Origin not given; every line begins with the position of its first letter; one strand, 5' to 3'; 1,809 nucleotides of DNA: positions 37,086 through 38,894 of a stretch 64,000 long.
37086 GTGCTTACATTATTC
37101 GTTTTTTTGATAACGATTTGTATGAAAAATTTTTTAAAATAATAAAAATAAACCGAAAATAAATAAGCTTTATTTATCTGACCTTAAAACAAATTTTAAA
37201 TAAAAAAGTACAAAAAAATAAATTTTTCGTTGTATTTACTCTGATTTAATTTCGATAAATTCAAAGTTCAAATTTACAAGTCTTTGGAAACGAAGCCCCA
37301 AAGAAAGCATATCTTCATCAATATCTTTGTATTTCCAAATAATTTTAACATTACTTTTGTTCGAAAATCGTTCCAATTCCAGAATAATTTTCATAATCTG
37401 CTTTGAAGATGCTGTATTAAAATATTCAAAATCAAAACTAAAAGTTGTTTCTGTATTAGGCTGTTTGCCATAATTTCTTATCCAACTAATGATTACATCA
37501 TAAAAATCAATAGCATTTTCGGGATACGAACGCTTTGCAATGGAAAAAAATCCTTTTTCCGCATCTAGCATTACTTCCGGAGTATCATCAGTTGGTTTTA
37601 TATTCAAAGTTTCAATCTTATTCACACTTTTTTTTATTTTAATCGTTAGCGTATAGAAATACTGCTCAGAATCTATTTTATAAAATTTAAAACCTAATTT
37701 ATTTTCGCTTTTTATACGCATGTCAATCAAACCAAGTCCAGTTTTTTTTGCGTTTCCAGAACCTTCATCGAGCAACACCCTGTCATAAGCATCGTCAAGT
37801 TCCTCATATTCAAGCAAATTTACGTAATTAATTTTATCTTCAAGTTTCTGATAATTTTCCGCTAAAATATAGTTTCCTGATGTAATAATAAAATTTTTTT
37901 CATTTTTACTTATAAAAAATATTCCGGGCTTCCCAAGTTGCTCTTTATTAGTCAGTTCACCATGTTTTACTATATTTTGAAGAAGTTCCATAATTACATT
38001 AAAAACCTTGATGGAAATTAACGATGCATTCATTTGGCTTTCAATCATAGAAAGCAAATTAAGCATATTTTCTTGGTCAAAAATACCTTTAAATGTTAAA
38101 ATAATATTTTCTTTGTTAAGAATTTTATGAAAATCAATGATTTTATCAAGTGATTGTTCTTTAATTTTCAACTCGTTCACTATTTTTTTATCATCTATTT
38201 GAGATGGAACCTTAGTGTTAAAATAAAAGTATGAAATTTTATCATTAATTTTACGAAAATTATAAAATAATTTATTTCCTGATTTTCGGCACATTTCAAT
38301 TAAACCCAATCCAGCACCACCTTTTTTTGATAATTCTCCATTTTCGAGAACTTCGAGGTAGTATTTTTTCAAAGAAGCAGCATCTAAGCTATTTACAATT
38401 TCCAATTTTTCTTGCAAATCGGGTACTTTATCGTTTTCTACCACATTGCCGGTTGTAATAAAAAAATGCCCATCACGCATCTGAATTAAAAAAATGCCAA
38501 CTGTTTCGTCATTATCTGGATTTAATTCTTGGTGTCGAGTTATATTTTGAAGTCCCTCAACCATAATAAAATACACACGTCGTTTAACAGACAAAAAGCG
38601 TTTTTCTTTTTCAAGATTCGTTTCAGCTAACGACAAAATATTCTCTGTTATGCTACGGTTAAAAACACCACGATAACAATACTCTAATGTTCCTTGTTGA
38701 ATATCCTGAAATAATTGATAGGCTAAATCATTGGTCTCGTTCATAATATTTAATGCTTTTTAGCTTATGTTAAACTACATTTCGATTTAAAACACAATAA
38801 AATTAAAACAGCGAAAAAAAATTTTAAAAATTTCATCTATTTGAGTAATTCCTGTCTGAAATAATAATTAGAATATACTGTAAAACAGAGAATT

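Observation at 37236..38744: Kinase-kinase-substrate fusion: two SiaB-like modules covalently joined to a SiaC-like DUF1987 domain, with no phosphatase or output partner nearby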

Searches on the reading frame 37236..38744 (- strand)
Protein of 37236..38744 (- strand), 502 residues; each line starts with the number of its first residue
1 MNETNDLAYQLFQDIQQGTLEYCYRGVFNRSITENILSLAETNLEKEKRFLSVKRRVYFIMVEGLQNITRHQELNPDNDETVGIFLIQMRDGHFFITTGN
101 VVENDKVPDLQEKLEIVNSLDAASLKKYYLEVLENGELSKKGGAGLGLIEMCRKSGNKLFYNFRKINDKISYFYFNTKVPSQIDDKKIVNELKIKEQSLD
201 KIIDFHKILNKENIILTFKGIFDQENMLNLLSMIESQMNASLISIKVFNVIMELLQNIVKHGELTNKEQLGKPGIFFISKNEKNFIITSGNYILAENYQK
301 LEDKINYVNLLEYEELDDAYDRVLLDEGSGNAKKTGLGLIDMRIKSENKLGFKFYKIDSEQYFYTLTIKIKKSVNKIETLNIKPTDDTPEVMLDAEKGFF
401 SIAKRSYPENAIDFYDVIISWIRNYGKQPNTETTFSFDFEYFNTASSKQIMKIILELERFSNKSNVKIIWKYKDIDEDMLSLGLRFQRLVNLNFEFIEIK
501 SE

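Call 4: search_protein_families(library=pfam, proteins=[window:37239-38744:-], max_evalue=1)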
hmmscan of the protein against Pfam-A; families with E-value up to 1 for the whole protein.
window:37239-38744:- (502 aa): 3 families
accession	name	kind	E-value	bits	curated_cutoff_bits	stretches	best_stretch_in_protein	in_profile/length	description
PF19788.4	DUF6272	-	4.3e-66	221.1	26.6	2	44-173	2-134/134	Family of unknown function (DUF6272)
PF09345.15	SiaC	-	2.4e-32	111.6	24.5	1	382-498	1-119/120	SiaC family regulatory phosphoprotein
PF01781.23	Ribosomal_L38e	-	0.077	13.4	27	1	343-378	23-56/68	Ribosomal L38e protein family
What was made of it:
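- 37236..38744 (-): Complete ORF, 502 aa plus stop: SiaB-like module 1, SiaB-like module 2 and a SiaC-like domain. Pfam 2x DUF6272 plus SiaC (call 4).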

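Call 5: search_protein_families(library=ncbifam, proteins=[window:37239-38744:-], max_evalue=1)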
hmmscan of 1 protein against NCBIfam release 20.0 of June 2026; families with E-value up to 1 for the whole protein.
window:37239-38744:- (502 aa): 5 families
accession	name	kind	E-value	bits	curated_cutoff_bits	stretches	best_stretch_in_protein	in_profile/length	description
NF038262.1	SiaB_fam_kinase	subfamily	2e-74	248.9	85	2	9-178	2-176/177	SiaB family protein kinase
NF038264.1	kinase_SiaB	equivalog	3.3e-32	111.7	225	2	11-176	5-173/176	biofilm regulation protein kinase SiaB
NF038265.1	phos_prot_SiaC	equivalog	6.7e-19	68.1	150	1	379-495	2-119/122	biofilm regulation phosphoprotein SiaC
NF052618.1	slr1658_cyano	equivalog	5.3e-13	49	200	2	36-179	49-187/191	slr1658 family protein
NF047703.1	slr1658_superfam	superfamily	2.7e-12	46.5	100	2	45-171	54-175/185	slr1658 superfamily regulator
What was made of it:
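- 37236..38744 (-): NCBIfam SiaB_fam_kinase 248.9 bits against a cut-off of 85 (call 5).
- On SiaB family protein kinase (Pfam DUF6272 PF19788; NCBIfam NF038262 subfamily): NF038262 scores 248.9 against 85 (call 5).
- On SiaB proper (NCBIfam equivalog NF038264, PA0171 orthologues): 111.7 bits (call 5).
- On SiaC proper (NCBIfam equivalog NF038265): 68.1 bits (call 5).
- Closest known: SiaABCD partner-switch of Pseudomonas aeruginosa. Different: The scores fall below NCBIfam's equivalog cut-offs for SiaB (111.7 against 225) and SiaC (68.1 against 150), so these are not orthologues (call 5).
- Checked: NCBIfam SiaB_fam_kinase NF038262 scores 248.9 bits against a cut-off of 85, with two matched stretches (call 5).
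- Pfam and NCBIfam hits for each segment (calls 4, 5).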

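Call 9: find_homologous_proteins(query=window:37239-38744:-, max_evalue=0.00001)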
Query window:37239-38744:- (502 aa): 2493 proteins with E <= 0.00001 among 8000 candidates; the best 120 are listed.
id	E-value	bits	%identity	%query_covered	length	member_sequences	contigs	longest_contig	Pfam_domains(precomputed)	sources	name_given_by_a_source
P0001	2.7e-291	984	90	100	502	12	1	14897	PF09345.16,PF19788.5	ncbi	-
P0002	2.6e-223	760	69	100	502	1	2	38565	PF09345.16,PF19788.5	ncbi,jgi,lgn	-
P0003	1.0e-142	494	48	99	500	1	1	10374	PF09345.16,PF19788.5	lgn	-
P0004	3.8e-142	493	47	99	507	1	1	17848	PF09345.16,PF19788.5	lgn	-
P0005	1.5e-140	487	47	98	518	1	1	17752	PF09345.16,PF19788.5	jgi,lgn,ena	-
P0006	7.1e-140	485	48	98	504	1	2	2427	PF09345.16,PF19788.5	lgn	-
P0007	2.1e-139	484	48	98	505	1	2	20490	PF09345.16,PF19788.5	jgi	-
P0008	3.3e-139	483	47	98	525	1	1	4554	PF09345.16,PF19788.5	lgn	-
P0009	6.2e-139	482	47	98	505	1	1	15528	PF09345.16,PF19788.5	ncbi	-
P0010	2.2e-138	480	47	99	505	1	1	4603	PF09345.16,PF19788.5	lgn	-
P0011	6.2e-138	479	47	98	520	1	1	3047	PF09345.16,PF19788.5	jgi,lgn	-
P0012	3.9e-137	476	49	98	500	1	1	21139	PF09345.16,PF19788.5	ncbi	-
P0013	6.1e-137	475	48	99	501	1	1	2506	PF09345.16,PF19788.5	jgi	-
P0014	7.2e-136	472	47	99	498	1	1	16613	PF09345.16,PF19788.5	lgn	-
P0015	1.9e-135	471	48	98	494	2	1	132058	PF09345.16,PF19788.5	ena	-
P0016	1.5e-133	464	46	99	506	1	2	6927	PF09345.16,PF19788.5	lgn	-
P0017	4.0e-132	460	46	98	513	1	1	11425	PF09345.16,PF19788.5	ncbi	-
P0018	9.7e-132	458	45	98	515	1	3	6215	PF09345.16,PF19788.5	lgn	-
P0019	9.8e-131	455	45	98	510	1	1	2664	PF09345.16,PF19788.5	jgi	jgi:hypothetical protein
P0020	1.6e-128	448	46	99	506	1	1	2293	PF09345.16,PF19788.5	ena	-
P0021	3.5e-128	447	45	98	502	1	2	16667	PF09345.16,PF19788.5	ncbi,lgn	-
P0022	4.5e-128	446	47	98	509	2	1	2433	PF09345.16,PF19788.5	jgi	jgi:hypothetical protein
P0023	1.4e-126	441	46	98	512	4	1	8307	PF09345.16,PF19788.5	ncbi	-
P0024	3.1e-126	440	46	95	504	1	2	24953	PF09345.16,PF19788.5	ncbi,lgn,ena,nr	ncbi:MAG: DUF1987 domain-containing protein [Bacteroidales bacterium]|nr:DUF1987 domain-containing p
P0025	4.3e-126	440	46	98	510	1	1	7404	PF09345.16,PF19788.5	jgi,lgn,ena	-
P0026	7.9e-126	439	45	99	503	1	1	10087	PF09345.16,PF19788.5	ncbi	-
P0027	1.3e-125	438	44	98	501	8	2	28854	PF09345.16,PF19788.5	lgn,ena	-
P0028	1.7e-125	438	47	98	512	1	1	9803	PF09345.16,PF19788.5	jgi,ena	-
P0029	4.0e-125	436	45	98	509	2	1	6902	PF09345.16,PF19788.5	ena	-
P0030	6.6e-125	436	47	98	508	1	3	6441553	PF09345.16,PF19788.5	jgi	jgi:hypothetical protein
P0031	7.8e-125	436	45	98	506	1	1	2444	PF09345.16,PF19788.5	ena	-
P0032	1.0e-124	435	44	98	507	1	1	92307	PF09345.16,PF19788.5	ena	-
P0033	2.2e-124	434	46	98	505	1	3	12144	PF09345.16,PF19788.5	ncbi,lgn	-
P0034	3.9e-124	433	47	98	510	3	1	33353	PF09345.16,PF19788.5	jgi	-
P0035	6.0e-124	433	47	98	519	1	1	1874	PF09345.16,PF19788.5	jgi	jgi:hypothetical protein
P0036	7.2e-124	432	46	98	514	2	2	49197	PF09345.16,PF19788.5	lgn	-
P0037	9.4e-124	432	44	98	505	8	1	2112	PF09345.16,PF19788.5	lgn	-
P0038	9.7e-124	432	46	98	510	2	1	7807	PF09345.16,PF19788.5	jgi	jgi:hypothetical protein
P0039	1.1e-123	432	44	98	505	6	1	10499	PF09345.16,PF19788.5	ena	-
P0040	2.0e-123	431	46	98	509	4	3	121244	PF09345.16,PF19788.5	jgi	-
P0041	2.4e-123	431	45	96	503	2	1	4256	PF09345.16,PF19788.5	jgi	-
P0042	4.2e-123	430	46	98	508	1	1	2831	PF09345.16,PF19788.5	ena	-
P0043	6.8e-123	429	45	98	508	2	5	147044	PF09345.16,PF19788.5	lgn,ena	-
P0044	7.0e-123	429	45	97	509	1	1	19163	PF09345.16,PF19788.5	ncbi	-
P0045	7.5e-123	429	43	98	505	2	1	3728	PF09345.16,PF19788.5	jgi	-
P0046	9.9e-123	429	45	98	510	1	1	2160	PF09345.16,PF19788.5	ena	-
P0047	1.7e-122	428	46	98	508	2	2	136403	PF09345.16,PF19788.5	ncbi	-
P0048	1.8e-122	428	46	97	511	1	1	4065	PF09345.16,PF19788.5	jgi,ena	-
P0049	2.1e-122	428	46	98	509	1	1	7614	PF09345.16,PF19788.5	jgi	-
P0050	3.8e-122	427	42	99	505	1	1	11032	PF09345.16,PF19788.5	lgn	-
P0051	6.9e-122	426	46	98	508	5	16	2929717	PF09345.16,PF19788.5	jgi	jgi:hypothetical protein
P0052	7.2e-122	426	45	97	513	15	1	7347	PF09345.16,PF19788.5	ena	-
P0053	2.3e-121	424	45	99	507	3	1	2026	PF09345.16,PF19788.5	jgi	-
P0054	2.4e-121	424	44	98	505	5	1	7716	PF09345.16,PF19788.5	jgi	-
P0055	3.8e-121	423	46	98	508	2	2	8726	PF09345.16,PF19788.5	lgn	-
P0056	1.2e-120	422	43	99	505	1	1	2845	PF09345.16,PF19788.5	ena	-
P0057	1.2e-120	422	45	98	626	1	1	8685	PF09345.16,PF19788.5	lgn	-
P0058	2.7e-120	421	46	98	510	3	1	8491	PF09345.16,PF19788.5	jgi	jgi:hypothetical protein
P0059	4.4e-120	420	44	98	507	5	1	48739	PF09345.16,PF19788.5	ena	-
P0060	5.0e-120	420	46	99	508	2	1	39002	PF09345.16,PF19788.5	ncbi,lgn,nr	ncbi:MAG: DUF1987 domain-containing protein [Bacteroidales bacterium]|nr:DUF1987 domain-containing p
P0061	6.3e-120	419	45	99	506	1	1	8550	PF09345.16,PF19788.5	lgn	-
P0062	6.5e-120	419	45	99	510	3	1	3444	PF09345.16,PF19788.5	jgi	-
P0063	7.4e-120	419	45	99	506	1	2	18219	PF09345.16,PF19788.5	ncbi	-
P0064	7.6e-120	419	45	98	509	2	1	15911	PF09345.16,PF19788.5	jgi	jgi:hypothetical protein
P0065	9.5e-120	419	43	99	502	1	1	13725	PF09345.16,PF19788.5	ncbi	-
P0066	9.8e-120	419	44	97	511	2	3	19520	PF09345.16,PF19788.5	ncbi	-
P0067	9.9e-120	419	45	98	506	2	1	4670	PF09345.16,PF19788.5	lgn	-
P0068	2.4e-119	417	43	99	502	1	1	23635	PF09345.16,PF19788.5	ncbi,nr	ncbi:MAG: DUF1987 domain-containing protein [Bacteroidales bacterium]|nr:DUF1987 domain-containing p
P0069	3.9e-119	417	44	99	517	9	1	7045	PF09345.16,PF19788.5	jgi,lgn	-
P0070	4.8e-119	416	43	99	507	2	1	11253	PF09345.16,PF19788.5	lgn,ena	-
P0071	6.7e-119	416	43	99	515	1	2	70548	PF09345.16,PF19788.5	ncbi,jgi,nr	ncbi:MAG: DUF1987 domain-containing protein [Chlorobi bacterium]|nr:DUF1987 domain-containing protei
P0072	7.3e-119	416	44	99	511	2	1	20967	PF09345.16,PF19788.5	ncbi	-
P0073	7.7e-119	416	43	99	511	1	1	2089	PF09345.16,PF19788.5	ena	-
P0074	9.0e-119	416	43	99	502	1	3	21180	PF09345.16,PF19788.5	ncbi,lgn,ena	-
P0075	1.1e-118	415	43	98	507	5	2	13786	PF09345.16,PF19788.5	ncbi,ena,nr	ncbi:MAG: hypothetical protein DRJ10_01020 [Bacteroidetes bacterium]|nr:MAG: hypothetical protein DR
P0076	1.7e-118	415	43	98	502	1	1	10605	PF09345.16,PF19788.5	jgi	-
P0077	1.8e-118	415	46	98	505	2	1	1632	PF09345.16,PF19788.5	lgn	-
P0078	2.6e-118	414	43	99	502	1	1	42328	PF09345.16,PF19788.5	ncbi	-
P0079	6.0e-118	413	42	98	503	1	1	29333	PF09345.16,PF19788.5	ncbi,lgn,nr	ncbi:MAG: SiaB family protein kinase [Bacteroidota bacterium]|nr:SiaB family protein kinase [Bactero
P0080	7.2e-118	413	45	96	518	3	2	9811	PF09345.16,PF19788.5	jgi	jgi:hypothetical protein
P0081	1.3e-117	412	42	99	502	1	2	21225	PF09345.16,PF19788.5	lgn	-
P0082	2.7e-117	411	43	99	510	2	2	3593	PF09345.16,PF19788.5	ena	-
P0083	6.2e-117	409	42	99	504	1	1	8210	PF09345.16,PF19788.5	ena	-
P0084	6.4e-117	409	43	99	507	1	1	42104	PF09345.16,PF19788.5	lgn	-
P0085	7.6e-117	409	45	98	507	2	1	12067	PF09345.16,PF19788.5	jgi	-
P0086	7.7e-117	409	43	99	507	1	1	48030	PF09345.16,PF19788.5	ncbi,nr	ncbi:MAG: DUF1987 domain-containing protein [Chlorobi bacterium]|nr:DUF1987 domain-containing protei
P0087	2.1e-116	408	44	99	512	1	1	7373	PF09345.16,PF19788.5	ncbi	-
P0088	2.3e-116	408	43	99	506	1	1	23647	PF09345.16,PF19788.5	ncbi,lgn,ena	-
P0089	3.5e-116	407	43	99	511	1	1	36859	PF09345.16,PF19788.5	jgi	-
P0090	6.5e-116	406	42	99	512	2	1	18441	PF09345.16,PF19788.5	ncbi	-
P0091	8.2e-116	406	42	99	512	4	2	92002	PF09345.16,PF19788.5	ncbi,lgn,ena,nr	ncbi:MAG: DUF1987 domain-containing protein [Bacteroidales bacterium]|nr:DUF1987 domain-containing p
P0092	1.3e-115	405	42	97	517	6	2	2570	PF09345.16,PF19788.5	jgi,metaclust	metaclust:\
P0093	1.8e-115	405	42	96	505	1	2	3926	PF09345.16,PF19788.5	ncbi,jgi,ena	-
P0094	2.8e-115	404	42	99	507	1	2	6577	PF09345.16,PF19788.5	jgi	-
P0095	3.2e-115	404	41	96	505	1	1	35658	PF09345.16,PF19788.5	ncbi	-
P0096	4.2e-115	403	42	98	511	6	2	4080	PF09345.16,PF19788.5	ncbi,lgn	-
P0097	5.9e-115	403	41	98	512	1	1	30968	PF09345.16,PF19788.5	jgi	-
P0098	8.1e-115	402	43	99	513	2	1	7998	PF09345.16,PF19788.5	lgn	-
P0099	1.1e-114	402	42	99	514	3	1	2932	PF09345.16,PF19788.5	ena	-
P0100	1.7e-114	401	44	95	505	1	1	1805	PF09345.16,PF19788.5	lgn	-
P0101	2.0e-114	401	44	98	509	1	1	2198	PF09345.16,PF19788.5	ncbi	-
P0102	2.6e-114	401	42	96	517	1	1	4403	PF09345.16,PF19788.5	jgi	jgi:hypothetical protein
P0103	2.9e-114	401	41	95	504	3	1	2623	PF09345.16,PF19788.5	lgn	-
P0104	4.5e-114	400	41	99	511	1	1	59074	PF09345.16,PF19788.5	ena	-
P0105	1.4e-113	398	42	98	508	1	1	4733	PF09345.16,PF19788.5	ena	-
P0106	2.1e-113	398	41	98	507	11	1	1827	PF09345.16,PF19788.5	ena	-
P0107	2.3e-113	398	42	100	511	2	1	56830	PF09345.16,PF19788.5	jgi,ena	-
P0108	2.4e-113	398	40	97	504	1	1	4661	PF09345.16,PF19788.5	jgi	jgi:hypothetical protein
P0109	3.3e-113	397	42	96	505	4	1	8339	PF09345.16,PF19788.5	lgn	-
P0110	3.3e-113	397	42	99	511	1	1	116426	PF09345.16,PF19788.5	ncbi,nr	ncbi:MAG: DUF1987 domain-containing protein [Bacteroidales bacterium]|nr:DUF1987 domain-containing p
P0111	4.2e-113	397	43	99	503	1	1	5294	PF09345.16,PF19788.5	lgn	-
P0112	5.1e-113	397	41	99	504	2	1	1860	PF09345.16,PF19788.5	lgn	-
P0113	5.6e-113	396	41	99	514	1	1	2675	PF09345.16,PF19788.5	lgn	-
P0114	1.4e-112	395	41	97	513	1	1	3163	PF09345.16,PF19788.5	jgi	jgi:hypothetical protein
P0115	2.1e-112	395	43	96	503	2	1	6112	PF09345.16,PF19788.5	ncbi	-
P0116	2.1e-112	395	43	97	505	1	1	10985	PF09345.16,PF19788.5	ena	-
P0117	2.3e-112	394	42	97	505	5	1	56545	PF09345.16,PF19788.5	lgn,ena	-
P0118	3.0e-112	394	41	98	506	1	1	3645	PF09345.16,PF19788.5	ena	-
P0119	5.0e-112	393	41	99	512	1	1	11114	PF09345.16,PF19788.5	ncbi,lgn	-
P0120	6.8e-112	393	43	96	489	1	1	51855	PF09345.16,PF19788.5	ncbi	-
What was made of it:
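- At least 120 clusters (90% identity) of about 500-aa proteins carry both domains, from independent sources (call 9). At least 120 independent clusters (90% identity) of about 500 aa carry both domains, from NCBI, JGI, ENA and Logan (call 9).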

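Call 12: search_solved_structures(query=window:37239-38744:-, max_evalue=1, show_alignments=5)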
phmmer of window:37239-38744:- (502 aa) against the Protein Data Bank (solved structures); distinct sequences matched with E-value up to 1: 4.
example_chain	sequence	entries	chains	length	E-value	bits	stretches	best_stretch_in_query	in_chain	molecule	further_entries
6kko_A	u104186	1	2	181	3.9e-15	58.9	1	18-174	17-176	Putative serine phosphatase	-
6k4f_U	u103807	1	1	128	1.1e-07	34.3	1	378-488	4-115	DUF1987 domain-containing protein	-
6kko_C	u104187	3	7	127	1.2e-07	34.2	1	379-488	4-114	DUF1987 domain-containing protein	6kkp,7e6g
3ngv_A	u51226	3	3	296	0.63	12.1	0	298-378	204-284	D7 protein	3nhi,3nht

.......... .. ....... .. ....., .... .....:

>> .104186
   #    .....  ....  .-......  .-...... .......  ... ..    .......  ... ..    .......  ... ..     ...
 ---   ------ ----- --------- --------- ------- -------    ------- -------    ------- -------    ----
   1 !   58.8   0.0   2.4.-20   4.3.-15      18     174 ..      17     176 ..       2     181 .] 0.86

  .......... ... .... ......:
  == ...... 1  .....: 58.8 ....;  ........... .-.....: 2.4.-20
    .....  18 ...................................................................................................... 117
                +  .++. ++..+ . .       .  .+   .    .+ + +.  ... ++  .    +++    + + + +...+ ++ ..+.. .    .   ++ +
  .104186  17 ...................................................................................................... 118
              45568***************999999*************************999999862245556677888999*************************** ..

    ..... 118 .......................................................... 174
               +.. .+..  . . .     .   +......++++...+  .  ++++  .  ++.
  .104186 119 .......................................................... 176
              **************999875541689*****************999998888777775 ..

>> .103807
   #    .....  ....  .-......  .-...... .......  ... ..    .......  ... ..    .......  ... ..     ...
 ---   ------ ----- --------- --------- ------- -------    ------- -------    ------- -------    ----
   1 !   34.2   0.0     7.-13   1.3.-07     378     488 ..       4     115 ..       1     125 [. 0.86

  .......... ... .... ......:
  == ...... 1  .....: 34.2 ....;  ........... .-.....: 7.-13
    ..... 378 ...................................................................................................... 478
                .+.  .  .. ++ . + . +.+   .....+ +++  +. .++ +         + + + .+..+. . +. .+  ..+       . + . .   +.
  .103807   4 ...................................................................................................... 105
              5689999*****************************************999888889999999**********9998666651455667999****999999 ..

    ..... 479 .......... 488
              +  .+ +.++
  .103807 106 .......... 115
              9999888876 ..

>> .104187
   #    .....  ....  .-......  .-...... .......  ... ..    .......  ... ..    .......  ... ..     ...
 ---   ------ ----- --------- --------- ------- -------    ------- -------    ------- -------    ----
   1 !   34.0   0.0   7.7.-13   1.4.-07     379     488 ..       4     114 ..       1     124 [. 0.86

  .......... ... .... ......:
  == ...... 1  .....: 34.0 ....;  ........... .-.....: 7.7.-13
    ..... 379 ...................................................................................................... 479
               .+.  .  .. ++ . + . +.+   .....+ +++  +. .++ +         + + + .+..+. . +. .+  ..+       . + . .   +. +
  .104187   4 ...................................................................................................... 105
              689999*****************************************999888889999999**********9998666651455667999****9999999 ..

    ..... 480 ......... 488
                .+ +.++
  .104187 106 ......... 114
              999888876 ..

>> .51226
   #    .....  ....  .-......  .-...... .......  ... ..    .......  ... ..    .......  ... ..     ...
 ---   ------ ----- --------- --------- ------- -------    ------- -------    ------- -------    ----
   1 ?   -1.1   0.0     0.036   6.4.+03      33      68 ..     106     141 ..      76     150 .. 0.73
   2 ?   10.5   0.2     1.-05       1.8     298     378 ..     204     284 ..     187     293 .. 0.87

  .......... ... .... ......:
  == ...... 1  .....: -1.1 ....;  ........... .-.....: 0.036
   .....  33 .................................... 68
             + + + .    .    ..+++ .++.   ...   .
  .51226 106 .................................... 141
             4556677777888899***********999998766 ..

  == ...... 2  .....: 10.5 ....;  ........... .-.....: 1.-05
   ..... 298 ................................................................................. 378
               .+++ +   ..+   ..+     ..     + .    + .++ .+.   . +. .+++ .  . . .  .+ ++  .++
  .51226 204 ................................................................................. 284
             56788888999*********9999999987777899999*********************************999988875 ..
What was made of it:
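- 37248..37610 (-): SiaC/DUF1987 domain (aa 379-499). It is joined to module 2 by about 6-8 residues with no extra linker. PDB SiaC 6kko_C/6k4f E about 1e-7 (call 12).
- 37413..37415 (-): Codon of Thr444, the predicted phospho-acceptor, equivalent to SiaC Thr68. The HMMER alignment places query FNTASS on SiaC LNTSS (call 12).
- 38544..38558 (-): Module 1 N-box core, E63-G-L-Q-N67. Aligns with SiaB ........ (call 12).
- On SiaC family regulatory phosphoprotein: T444 aligns with T68 (call 12).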

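Call 15: find_encoding_contigs(protein=P0030, flank=10000, max_places=3)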
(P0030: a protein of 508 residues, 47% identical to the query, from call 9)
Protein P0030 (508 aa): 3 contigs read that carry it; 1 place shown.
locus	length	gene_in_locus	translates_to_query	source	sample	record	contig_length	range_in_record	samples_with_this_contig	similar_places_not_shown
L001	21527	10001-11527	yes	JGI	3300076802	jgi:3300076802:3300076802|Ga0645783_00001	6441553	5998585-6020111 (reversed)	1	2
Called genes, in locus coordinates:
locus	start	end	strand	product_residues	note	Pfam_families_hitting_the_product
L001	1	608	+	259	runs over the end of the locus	PF08501:Shikimate_dh_N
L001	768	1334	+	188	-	PF19788:DUF6272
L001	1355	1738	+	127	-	PF09345:SiaC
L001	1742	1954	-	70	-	-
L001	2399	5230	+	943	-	PF13689:DUF4154, PF00989:PAS (faint), PF08448:PAS_4 (weak), PF13426:PAS_9, PF08447:PAS_3 (faint), PF08448:PAS_4, PF13426:PAS_9, PF07228:SpoIIE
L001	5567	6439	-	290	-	PF00582:Usp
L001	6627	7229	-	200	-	-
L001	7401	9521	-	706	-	PF13089:PP_kinase_N, PF02503:PP_kinase, PF17941:PP_kinase_C_1, PF13091:PLDc_2 (faint), PF13090:PP_kinase_C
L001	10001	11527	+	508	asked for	PF19788:DUF6272, PF09345:SiaC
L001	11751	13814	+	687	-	PF07556:DUF1538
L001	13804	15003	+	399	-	-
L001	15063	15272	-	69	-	PF02609:Exonuc_VII_S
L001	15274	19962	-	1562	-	PF00497:SBP_bac_3 (weak), PF07494:Reg_prop (faint), PF07495:Y_Y_Y, PF07228:SpoIIE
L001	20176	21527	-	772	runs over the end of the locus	PF24885:TPR_NPHP3, PF13424:TPR_12 (weak), PF17874:TPR_MalT, PF13424:TPR_12, PF00515:TPR_1, PF13374:TPR_10 (weak), PF13424:TPR_12, PF07228:SpoIIE, +11 more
